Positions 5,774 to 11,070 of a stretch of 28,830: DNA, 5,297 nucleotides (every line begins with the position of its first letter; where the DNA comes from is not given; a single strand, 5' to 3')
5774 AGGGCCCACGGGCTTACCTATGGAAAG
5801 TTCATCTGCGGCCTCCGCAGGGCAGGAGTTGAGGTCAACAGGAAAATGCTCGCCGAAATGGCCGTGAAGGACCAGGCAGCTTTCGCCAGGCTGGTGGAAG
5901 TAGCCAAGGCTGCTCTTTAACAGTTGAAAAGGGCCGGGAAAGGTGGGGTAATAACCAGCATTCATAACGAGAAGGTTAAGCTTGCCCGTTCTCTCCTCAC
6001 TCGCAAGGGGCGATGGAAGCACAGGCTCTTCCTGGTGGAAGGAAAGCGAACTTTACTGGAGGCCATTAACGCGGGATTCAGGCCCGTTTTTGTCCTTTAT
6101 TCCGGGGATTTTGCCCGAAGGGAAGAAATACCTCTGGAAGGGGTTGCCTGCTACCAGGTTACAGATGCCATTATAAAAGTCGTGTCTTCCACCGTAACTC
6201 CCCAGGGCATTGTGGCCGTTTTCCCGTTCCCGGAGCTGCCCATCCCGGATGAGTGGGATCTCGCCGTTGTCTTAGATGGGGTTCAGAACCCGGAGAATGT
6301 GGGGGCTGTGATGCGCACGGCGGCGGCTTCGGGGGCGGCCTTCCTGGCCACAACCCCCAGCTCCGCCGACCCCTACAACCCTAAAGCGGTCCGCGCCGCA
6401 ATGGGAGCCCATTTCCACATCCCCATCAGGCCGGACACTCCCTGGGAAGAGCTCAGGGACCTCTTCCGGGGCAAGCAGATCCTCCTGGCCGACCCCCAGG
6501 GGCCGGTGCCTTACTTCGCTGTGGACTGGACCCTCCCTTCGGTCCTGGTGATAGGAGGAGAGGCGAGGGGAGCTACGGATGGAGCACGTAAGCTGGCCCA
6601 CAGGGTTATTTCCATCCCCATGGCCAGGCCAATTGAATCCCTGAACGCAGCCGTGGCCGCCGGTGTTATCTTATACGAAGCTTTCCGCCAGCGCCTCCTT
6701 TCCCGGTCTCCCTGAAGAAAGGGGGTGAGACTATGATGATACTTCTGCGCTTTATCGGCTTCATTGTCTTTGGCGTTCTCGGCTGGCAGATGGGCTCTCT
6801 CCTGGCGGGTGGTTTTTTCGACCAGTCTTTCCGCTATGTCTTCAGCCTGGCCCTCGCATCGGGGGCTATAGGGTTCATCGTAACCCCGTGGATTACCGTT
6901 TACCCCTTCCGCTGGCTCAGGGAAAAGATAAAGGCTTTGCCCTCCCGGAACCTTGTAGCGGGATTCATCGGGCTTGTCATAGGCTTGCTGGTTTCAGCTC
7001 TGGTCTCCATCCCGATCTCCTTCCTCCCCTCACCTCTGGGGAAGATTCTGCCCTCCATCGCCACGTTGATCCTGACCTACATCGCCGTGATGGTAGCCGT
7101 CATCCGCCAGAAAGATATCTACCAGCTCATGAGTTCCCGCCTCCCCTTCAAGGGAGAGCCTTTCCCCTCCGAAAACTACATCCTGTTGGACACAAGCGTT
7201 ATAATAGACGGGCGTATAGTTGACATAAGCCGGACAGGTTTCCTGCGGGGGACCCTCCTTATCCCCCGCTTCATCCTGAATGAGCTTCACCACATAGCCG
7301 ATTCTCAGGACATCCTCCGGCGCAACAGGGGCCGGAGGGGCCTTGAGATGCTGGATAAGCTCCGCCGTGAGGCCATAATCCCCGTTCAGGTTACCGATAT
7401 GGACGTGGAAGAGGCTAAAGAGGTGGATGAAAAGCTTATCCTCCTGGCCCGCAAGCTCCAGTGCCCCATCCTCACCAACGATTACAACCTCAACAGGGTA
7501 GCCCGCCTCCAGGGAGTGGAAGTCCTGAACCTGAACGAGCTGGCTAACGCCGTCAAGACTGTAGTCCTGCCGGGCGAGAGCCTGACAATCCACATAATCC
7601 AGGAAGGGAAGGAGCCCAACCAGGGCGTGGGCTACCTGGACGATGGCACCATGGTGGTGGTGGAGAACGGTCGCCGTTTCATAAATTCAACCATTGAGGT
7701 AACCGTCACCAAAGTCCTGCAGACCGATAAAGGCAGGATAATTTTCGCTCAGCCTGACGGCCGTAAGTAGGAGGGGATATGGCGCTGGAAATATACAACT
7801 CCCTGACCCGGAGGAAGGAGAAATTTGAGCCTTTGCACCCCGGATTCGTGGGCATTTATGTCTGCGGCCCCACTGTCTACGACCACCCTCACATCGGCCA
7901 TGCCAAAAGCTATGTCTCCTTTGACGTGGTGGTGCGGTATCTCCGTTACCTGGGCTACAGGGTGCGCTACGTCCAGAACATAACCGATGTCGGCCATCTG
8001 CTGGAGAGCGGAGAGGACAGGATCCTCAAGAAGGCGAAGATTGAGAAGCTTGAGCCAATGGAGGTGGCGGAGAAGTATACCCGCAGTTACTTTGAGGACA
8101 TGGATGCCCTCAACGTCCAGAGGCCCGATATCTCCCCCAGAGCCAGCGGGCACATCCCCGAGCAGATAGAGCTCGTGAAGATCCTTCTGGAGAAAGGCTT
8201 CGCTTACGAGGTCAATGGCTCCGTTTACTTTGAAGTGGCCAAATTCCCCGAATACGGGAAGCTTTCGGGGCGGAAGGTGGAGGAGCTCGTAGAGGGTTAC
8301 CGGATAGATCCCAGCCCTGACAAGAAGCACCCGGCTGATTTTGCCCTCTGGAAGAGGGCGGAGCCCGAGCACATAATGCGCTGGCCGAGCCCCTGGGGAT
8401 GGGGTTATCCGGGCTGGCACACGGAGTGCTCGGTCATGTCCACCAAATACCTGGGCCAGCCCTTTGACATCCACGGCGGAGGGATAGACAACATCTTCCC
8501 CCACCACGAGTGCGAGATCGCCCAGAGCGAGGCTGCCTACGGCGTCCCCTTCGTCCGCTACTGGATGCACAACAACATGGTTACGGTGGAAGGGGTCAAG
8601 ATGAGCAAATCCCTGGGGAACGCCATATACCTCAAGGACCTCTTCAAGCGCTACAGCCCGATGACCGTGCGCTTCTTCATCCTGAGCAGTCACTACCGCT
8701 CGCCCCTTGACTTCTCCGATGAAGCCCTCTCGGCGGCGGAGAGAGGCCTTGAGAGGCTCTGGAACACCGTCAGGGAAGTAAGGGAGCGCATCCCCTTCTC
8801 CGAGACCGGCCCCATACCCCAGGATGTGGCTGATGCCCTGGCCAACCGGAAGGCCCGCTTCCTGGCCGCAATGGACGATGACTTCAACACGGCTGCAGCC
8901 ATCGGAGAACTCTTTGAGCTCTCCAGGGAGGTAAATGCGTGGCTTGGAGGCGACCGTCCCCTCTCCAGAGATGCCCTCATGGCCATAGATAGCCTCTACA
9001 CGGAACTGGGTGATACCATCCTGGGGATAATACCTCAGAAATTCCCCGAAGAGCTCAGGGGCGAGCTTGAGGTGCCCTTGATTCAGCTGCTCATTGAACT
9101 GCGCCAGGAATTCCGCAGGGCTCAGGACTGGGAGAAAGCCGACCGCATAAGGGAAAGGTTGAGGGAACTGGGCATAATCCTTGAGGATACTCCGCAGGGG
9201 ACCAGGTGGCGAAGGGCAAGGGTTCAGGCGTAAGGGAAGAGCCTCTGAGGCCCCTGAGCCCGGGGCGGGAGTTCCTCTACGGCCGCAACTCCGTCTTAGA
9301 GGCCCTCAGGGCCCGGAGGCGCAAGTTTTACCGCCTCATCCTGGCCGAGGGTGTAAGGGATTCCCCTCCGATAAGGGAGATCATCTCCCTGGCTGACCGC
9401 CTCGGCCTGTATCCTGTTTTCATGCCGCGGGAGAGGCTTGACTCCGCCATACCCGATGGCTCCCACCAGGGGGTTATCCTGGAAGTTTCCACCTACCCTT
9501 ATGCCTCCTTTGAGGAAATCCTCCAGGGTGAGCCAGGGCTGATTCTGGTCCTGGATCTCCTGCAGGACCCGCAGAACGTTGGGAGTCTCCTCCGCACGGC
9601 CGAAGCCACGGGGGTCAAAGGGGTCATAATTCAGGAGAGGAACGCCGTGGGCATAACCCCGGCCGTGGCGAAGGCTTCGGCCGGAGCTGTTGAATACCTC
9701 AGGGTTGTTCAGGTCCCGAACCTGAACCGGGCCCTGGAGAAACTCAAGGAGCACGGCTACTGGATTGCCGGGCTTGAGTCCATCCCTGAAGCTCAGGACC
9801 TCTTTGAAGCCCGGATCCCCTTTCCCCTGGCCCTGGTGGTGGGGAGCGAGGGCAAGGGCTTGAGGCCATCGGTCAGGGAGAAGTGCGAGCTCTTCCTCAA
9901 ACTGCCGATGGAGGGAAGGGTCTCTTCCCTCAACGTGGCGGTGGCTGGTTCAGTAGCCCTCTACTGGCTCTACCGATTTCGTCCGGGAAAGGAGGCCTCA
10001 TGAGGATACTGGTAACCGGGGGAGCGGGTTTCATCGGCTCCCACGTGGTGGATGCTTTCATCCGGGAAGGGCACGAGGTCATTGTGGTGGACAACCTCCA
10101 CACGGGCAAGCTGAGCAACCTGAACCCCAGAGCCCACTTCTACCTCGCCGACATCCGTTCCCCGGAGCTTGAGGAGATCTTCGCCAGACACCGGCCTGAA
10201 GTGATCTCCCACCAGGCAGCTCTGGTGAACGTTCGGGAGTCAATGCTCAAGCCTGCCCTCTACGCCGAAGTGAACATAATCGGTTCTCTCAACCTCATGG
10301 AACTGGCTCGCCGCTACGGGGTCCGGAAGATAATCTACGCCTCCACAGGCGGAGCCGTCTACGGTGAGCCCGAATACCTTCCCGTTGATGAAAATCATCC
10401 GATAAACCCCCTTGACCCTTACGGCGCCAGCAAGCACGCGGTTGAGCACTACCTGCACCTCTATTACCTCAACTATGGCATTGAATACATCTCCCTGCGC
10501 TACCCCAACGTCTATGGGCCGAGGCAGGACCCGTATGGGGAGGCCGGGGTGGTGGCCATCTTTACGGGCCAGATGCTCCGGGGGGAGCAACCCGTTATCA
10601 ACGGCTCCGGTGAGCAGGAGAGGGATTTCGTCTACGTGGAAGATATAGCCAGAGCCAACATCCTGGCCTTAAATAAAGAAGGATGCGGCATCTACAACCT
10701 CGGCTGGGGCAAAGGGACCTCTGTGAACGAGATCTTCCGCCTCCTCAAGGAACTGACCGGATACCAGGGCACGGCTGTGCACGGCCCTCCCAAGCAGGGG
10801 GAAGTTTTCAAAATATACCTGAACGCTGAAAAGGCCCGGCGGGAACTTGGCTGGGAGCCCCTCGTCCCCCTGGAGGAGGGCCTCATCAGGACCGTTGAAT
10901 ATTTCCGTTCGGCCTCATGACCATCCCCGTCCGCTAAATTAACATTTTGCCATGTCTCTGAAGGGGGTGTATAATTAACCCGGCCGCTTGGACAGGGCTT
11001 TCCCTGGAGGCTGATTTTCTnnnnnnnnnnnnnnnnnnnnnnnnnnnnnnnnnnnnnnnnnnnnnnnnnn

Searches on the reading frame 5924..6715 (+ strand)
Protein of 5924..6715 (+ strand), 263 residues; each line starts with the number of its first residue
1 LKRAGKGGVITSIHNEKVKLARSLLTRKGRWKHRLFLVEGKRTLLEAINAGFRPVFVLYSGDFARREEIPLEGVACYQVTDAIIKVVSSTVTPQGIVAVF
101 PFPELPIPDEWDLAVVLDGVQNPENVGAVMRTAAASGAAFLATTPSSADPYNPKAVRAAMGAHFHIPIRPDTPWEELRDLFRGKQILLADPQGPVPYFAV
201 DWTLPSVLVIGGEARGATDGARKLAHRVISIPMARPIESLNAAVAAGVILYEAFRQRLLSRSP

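Call 7: search_protein_families(library=pfam, proteins=[window:5924-6715:+], max_evalue=0.0001)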
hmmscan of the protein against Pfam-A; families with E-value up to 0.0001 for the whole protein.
window:5924-6715:+ (263 aa): 3 families
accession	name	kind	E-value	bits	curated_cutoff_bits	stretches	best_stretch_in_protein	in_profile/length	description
PF00588.24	SpoU_methylase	-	2.8e-33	115.4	29.7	1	113-251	2-142/142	SpoU rRNA Methylase family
PF22435.1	MRM3-like_sub_bind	-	8e-18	65.1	27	1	15-98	1-84/84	MRM3-like substrate binding domain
PF08032.17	SpoU_sub_bind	-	3.1e-05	24.6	22.8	1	37-104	1-74/76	RNA 2'-O ribose methyltransferase substrate binding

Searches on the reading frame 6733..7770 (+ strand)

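Call 7: search_protein_families(library=pfam, proteins=[window:6733-7770:+], max_evalue=0.0001)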
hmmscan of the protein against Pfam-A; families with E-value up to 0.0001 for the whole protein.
window:6733-7770:+ (345 aa): 1 family
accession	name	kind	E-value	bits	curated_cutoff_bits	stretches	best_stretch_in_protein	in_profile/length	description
PF01850.27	PIN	-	1.1e-05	26.5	23.6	1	150-258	1-119/120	PIN domain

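Call 56: search_protein_families(library=ncbifam, proteins=[window:6733-7770:+], max_evalue=0.00001)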
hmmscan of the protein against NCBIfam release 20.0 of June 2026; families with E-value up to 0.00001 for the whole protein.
window:6733-7770:+ (345 aa): 1 family
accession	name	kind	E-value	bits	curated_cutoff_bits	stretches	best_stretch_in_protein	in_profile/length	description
NF010335.0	PRK13764.1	equivalog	7.8e-11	41.2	340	1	148-308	4-174/613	ATPase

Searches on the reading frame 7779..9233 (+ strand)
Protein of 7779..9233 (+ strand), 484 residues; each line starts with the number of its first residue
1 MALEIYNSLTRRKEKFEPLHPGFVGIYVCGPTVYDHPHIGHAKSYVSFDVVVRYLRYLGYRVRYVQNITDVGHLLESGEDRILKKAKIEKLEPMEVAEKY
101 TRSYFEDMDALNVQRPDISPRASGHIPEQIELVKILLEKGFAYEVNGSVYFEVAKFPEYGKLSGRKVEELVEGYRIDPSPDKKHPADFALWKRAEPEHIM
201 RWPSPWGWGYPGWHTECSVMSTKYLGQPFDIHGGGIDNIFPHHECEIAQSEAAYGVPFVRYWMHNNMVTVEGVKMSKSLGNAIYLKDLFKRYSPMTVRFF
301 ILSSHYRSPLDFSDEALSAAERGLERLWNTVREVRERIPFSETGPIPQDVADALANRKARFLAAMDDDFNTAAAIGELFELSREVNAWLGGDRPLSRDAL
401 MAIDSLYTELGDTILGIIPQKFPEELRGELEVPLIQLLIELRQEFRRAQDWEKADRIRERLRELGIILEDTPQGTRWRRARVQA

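Call 7: search_protein_families(library=pfam, proteins=[window:7779-9233:+], max_evalue=0.0001)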
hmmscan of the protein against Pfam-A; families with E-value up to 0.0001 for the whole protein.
window:7779-9233:+ (484 aa): 6 families
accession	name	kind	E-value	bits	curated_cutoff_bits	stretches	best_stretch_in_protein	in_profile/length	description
PF01406.26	tRNA-synt_1e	-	8.2e-119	396.9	27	1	16-321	2-300/301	tRNA synthetases class I (C) catalytic domain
PF09334.17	tRNA-synt_1g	-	1.1e-16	61.1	20.1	2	34-151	11-122/391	tRNA synthetases class I (M)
PF09190.17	DALR_2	-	2.2e-15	57.4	22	1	360-417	1-55/57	DALR domain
PF00133.28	tRNA-synt_1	-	1.4e-10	41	22.7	1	227-310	327-411/414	tRNA synthetases class I (I, L, M and V)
PF23493.1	CysS_C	-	8.4e-07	29.4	23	1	438-478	11-51/51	Cysteinyl-tRNA ligase anticodon binding domain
PF01921.24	tRNA-synt_1f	-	2.7e-05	23.7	27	0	266-316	273-324/360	tRNA synthetases class I (K)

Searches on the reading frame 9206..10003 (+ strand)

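Call 7: search_protein_families(library=pfam, proteins=[window:9206-10003:+], max_evalue=0.0001)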
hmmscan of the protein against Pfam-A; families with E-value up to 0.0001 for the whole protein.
window:9206-10003:+ (265 aa): 2 families
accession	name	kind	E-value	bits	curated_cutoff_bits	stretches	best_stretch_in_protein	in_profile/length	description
PF00588.24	SpoU_methylase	-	8.6e-42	143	29.7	1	112-253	2-142/142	SpoU rRNA Methylase family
PF08032.17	SpoU_sub_bind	-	2.6e-14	53.7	22.8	1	23-99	1-75/76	RNA 2'-O ribose methyltransferase substrate binding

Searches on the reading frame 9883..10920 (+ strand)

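Call 8: search_protein_families(library=pfam, proteins=[window:9883-10920:+], max_evalue=0.0001)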
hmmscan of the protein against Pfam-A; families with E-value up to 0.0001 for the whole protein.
window:9883-10920:+ (345 aa): 8 families
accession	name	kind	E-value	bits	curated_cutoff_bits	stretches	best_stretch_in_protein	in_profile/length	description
PF01370.27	Epimerase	-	2.5e-64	217.4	20.9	1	42-274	1-240/240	NAD dependent epimerase/dehydratase family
PF16363.11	GDP_Man_Dehyd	-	4.6e-55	187.8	27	1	43-334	1-329/332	GDP-mannose 4,6 dehydratase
PF01073.25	3Beta_HSD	-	8.8e-22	77.9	22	1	43-264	1-230/280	3-beta hydroxysteroid dehydrogenase/isomerase family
PF02719.21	Polysacc_synt_2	-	4.6e-16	59.3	20.2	1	42-295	1-250/293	Polysaccharide biosynthesis protein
PF04321.23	RmlD_sub_bind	-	2.4e-15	56.8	27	1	40-215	1-156/287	RmlD substrate binding domain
PF07993.18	NAD_binding_4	-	5.7e-09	35.9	20.1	1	104-256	88-255/258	Male sterility protein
PF13460.12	NAD_binding_10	-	6.5e-06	26.6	27.2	1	46-198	1-138/184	NAD(P)H-binding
PF00106.31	adh_short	-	2.3e-05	24.4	26.6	0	42-94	3-61/195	short chain dehydrogenase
